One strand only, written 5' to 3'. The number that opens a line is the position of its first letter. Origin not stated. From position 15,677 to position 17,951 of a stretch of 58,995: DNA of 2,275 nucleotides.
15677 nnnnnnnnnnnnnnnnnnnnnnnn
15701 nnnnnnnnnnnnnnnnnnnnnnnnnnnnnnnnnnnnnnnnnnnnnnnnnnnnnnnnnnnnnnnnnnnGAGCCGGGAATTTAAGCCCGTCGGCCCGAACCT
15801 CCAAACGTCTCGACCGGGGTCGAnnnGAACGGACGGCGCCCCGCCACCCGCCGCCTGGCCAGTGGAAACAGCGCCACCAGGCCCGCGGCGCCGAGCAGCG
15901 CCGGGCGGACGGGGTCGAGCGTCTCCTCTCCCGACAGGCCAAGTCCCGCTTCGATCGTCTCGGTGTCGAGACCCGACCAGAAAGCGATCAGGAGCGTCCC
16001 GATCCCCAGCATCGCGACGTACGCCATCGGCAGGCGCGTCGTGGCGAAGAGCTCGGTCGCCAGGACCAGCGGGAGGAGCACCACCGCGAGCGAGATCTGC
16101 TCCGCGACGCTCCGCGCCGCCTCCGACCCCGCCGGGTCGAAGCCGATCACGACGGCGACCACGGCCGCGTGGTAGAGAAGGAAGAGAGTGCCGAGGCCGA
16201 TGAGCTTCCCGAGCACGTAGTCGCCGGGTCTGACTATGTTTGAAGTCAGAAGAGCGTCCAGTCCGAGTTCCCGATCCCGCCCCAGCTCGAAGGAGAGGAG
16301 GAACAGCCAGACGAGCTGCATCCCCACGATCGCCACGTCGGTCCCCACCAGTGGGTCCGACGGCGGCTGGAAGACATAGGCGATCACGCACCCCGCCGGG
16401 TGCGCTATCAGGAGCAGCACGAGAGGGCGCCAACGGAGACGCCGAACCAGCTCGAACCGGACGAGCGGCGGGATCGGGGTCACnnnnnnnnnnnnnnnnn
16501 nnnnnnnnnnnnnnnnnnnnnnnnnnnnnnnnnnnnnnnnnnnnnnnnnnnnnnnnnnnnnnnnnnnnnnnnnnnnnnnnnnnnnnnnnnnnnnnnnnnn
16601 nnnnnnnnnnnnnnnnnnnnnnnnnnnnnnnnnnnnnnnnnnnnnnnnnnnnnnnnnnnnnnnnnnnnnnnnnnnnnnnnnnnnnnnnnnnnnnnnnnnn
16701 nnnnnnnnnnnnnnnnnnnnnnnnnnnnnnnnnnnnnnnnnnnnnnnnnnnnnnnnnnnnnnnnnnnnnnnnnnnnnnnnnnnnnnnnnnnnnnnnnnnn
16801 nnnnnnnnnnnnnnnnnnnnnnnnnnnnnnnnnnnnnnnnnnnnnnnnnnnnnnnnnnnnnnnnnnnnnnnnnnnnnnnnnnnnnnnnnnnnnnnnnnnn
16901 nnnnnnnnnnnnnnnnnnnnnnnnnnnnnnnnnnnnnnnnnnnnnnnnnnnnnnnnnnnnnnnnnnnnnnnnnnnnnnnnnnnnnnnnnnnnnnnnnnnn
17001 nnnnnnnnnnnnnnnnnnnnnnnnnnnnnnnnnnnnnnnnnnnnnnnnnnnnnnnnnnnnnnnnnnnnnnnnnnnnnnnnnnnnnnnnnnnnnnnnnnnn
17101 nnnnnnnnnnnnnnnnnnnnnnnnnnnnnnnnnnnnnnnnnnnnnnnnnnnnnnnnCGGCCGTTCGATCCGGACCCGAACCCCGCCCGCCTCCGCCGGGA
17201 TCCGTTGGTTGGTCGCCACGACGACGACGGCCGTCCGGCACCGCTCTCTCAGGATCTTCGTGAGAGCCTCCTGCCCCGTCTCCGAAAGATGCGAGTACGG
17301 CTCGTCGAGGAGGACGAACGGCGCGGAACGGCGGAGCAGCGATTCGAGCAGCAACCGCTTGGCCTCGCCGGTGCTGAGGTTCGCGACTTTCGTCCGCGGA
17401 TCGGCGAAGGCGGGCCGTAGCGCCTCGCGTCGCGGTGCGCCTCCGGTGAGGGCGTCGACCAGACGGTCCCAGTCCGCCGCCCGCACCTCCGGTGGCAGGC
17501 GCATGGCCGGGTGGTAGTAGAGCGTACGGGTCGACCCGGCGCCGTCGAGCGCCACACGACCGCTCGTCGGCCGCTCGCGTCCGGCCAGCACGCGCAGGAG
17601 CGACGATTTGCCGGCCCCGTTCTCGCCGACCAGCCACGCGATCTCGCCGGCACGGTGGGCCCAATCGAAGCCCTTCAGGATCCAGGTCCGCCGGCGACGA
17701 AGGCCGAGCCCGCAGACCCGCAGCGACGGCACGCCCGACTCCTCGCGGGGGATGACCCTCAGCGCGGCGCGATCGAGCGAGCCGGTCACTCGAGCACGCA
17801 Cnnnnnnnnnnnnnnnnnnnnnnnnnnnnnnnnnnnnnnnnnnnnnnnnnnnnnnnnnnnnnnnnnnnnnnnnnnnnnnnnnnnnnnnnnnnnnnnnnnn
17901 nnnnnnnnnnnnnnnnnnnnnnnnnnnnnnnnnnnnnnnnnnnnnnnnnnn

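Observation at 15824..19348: Bacteriocin-plus-immunity-like cassette without any modification enzyme: two Sec-signal Cys-paired mini-proteins, a beta-propeller lipoprotein and an F-E-G style ABC module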

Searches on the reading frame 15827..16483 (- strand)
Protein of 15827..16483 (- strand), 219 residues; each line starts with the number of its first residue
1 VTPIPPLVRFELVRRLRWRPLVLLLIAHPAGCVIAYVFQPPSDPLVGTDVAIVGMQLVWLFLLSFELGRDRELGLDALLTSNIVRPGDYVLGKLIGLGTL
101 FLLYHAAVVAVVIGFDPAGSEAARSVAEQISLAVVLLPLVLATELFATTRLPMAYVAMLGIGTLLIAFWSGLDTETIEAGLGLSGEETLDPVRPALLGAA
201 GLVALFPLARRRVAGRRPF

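Call 4: search_protein_families(library=pfam, proteins=[window:15827-16483:-], max_evalue=1)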
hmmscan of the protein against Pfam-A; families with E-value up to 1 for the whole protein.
window:15827-16483:- (219 aa): 2 families
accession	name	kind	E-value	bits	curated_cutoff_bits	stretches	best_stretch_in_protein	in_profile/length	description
PF12698.13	ABC2_membrane_3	-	0.023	14.2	31.6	1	52-172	169-289/347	ABC-2 family transporter protein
PF11351.13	GTA_holin_3TM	-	0.12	13.3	24.8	1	17-67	69-118/123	Holin of 3TMs, for gene-transfer release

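Call 5: search_protein_families(library=ncbifam, proteins=[window:15827-16483:-], max_evalue=1)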
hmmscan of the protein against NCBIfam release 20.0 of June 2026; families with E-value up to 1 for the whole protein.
window:15827-16483:- (219 aa): 0 families

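Call 76: search_protein_families(library=padloc, proteins=[window:15827-16483:-], max_evalue=0.01)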
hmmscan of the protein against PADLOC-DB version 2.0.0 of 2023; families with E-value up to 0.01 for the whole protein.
window:15827-16483:- (219 aa): 0 families

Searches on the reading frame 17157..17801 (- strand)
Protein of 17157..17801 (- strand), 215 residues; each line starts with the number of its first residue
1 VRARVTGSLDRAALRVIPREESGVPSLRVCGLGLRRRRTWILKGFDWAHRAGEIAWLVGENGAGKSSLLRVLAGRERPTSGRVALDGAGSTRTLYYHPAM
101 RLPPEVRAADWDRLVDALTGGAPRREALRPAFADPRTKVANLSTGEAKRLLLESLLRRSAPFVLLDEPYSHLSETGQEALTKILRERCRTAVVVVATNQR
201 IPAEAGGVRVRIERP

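Call 4: search_protein_families(library=pfam, proteins=[window:17157-17801:-], max_evalue=1)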
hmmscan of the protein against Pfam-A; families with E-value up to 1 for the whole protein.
window:17157-17801:- (215 aa): 16 families
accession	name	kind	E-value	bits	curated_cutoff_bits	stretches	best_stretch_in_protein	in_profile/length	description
PF00005.33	ABC_tran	-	1.8e-17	64.7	25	1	42-169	1-136/137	ABC transporter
PF13304.12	AAA_21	-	1.8e-06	28.7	27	2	57-73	4-20/304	AAA domain, putative AbiEii toxin, Type IV TA system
PF13191.12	AAA_16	-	3.8e-06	27.9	32.6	1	52-194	24-166/167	AAA ATPase domain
PF02463.25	SMC_N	-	5.2e-06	26.5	40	2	140-201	135-201/220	RecF/RecN/SMC N terminal domain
PF13401.12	AAA_22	-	1.1e-05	26.2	27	1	54-198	7-124/130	AAA domain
PF03193.22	RsgA_GTPase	-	0.0096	16.2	30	1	52-79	106-133/174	RsgA GTPase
PF13671.12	AAA_33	-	0.023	15.4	27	1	56-197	3-106/143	AAA domain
PF13555.12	AAA_29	-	0.025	14.8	27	1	51-69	22-39/61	P-loop containing region of AAA domain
PF13481.12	AAA_25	-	0.044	13.8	27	1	36-73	20-54/195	AAA domain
PF01926.29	MMR_HSR1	-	0.049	14.2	21.9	1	57-80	4-26/113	50S ribosome-binding GTPase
PF00350.29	Dynamin_N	-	0.097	13.1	27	1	57-79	3-26/168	Dynamin family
PF13175.12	AAA_15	-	0.11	12.5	32.1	1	55-72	26-43/374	AAA ATPase domain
PF24883.2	NPHP3_N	-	0.14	12.8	24.8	1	40-73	5-43/164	Nephrocystin 3, N-terminal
PF13604.12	AAA_30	-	0.19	11.9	27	0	53-79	19-45/191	AAA domain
PF05729.18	NACHT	-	0.2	11.9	26.7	1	55-73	3-21/167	NACHT domain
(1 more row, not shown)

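Call 5: search_protein_families(library=ncbifam, proteins=[window:17157-17801:-], max_evalue=1)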
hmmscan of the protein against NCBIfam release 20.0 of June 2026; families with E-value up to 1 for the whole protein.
window:17157-17801:- (215 aa): 183 families (the best 25 are shown)
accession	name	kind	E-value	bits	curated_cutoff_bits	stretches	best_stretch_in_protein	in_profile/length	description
TIGR01189.1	ccmA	equivalog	4.2e-23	82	131.6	2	31-91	5-65/198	heme ABC exporter ATP-binding protein CcmA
NF010061.0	PRK13538.1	equivalog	3.8e-20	72.3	195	2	26-88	5-67/211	cytochrome c biogenesis heme-transporting ATPase CcmA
TIGR02857.1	CydD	equivalog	8.5e-20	71.2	435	2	140-199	457-516/529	thiol reductant ABC exporter subunit CydD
NF000171.1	ABCF_producer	exception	1.1e-19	70.3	800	2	39-108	16-83/541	TlrC/CarA/OleB/SrmB family ABC-F type ribosomal protection protein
NF040873.1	AztA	equivalog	1.3e-18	67.2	220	2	40-87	6-53/191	zinc ABC transporter ATP-binding protein AztA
NF000355.4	ribo_prot_ABC_F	equivalog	1.9e-18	66.6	380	1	53-194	29-170/499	ribosomal protection-like ABC-F family protein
NF010068.0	PRK13548.1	equivalog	3.1e-18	65.8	261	2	27-90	6-69/261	heme ABC transporter ATP-binding protein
TIGR03873.1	F420-0_ABC_ATP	hypoth_equivalog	1.5e-17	63.7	372.4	2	27-89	2-64/256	putative F420-0 ABC transporter ATP-binding protein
TIGR01166.1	cbiO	subfamily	3.8e-17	62.4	211.8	2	39-88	5-54/190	cobalt ABC transporter, ATP-binding protein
NF008442.0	PRK11288.1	equivalog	3.9e-16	58.4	689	2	41-88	22-69/504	L-arabinose ABC transporter ATP-binding protein AraG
TIGR02868.1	CydC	equivalog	4.7e-16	58.5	329.05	2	139-198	469-528/530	thiol reductant ABC exporter subunit CydC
NF053840.1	MnTportMntADein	equivalog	6.9e-16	58.5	400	2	29-96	4-73/240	manganese ABC transporter ATP-binding protein MntA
TIGR01842.1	type_I_sec_PrtD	subfamily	7e-15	54.5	510.15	2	37-88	329-380/544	type I secretion system permease/ATPase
NF007082.0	PRK09536.1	equivalog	1.5e-14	54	537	2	25-88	2-65/402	corrinoid ABC transporter ATPase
NF000166.1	ABCF_CarA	exception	3.2e-14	52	1050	2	42-110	21-87/556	ABC-F type ribosomal protection protein Car(A)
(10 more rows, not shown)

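Call 23: search_solved_structures(query=window:17157-17801:-, max_evalue=0.00001)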
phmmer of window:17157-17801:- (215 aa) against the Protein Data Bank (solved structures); distinct sequences matched with E-value up to 0.00001: 217 (the best 60 are shown).
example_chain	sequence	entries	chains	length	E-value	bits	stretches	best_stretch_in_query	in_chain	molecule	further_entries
4fin_A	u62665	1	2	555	2.7e-21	79.5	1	43-193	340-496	EttA (YjjK) ABCF family protein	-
3j5s_D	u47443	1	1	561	2.9e-21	79.5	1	43-193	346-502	Energy-dependent translational throttle A (EttA)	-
9nl5_E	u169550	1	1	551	1.4e-20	77.2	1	41-193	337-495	EttA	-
9nlb_E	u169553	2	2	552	1.4e-20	77.2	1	41-193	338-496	Energy-dependent translational throttle protein EttA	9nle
7msc_x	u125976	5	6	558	2.5e-19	73.2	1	43-176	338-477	Energy-dependent translational throttle protein EttA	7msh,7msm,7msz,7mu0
1yqt_A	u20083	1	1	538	3e-16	63.1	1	50-186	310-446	RNase l inhibitor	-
5yv5_A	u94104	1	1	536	3.2e-16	63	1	50-186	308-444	ATPase RIL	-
3j15_B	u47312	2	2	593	5.1e-16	62.3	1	50-186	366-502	ABC transporter ATP-binding protein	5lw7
3bk7_A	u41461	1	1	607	5.7e-16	62.2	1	50-186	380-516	ABC transporter ATP-binding protein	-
7p7q_0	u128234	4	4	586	7e-15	58.6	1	53-181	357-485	ARE-ABC-F family resistance factor PoxtA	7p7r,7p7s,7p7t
3jag_jj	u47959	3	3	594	2.1e-14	57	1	52-177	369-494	ABCE1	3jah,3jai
6zvj_1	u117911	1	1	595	2.2e-14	57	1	52-177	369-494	ATP-binding cassette sub-family E member 1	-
6yal_k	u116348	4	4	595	2.2e-14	57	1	52-177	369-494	ATP-binding cassette sub-family E member 1 (ABCE1) | ATP binding cassette subfamily E member 1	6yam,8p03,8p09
5lzv_jj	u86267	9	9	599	2.2e-14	57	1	52-177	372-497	ABCE1 | ATP binding cassette subfamily E member 1 | ATP-binding cassette sub-family E member 1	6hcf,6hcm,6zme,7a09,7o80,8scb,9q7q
9h6y_k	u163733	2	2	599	2.2e-14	57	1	52-177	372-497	ATP binding cassette subfamily E member 1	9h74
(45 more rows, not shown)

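Call 76: search_protein_families(library=padloc, proteins=[window:17157-17801:-], max_evalue=0.01)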
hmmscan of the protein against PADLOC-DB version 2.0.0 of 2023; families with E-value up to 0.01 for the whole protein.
window:17157-17801:- (215 aa): 16 families
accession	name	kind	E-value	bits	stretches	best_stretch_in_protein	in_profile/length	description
PDLC04135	mad3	-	1.2e-14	52.6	2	138-200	260-325/374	mads_3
PDLC04140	mad8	-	8e-08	30.2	1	39-204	14-237/314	mads_8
PDLC02980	AriA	-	6.7e-07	27.6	1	57-73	4-20/304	-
PDLC04164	AriA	-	1.4e-05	22.8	0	137-197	167-230/253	-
PDLC00075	GajA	-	3.1e-05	20.7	0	154-195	263-304/536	AAA ATPase domain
PDLC03878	NsnB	-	4.4e-05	21.4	0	54-73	23-42/345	-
PDLC04175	HEC-01A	-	0.00048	17.3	0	53-72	26-45/363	-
PDLC04178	HEC-01A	-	0.00071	16.7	1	52-72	28-48/399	-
PDLC02914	ATPase-Toprim_I-B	-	0.00082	16.7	0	52-72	25-45/443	-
PDLC00303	PtuA1|PtuA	-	0.0011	16.2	1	52-75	12-35/386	AAA ATPase domain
PDLC00269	PtuA1|PtuA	-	0.002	15.5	1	54-73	32-53/446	AAA ATPase domain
PDLC00102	GajA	-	0.0032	14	0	157-198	285-326/532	AAA ATPase domain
PDLC04235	PDC-M01A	-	0.0041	14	0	53-73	187-207/510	-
PDLC02915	ATPase-Toprim_I-B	-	0.0059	13.4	0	54-72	24-42/623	-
PDLC00281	PtuA1|PtuA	-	0.0076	13.4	0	52-78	37-63/448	AAA ATPase domain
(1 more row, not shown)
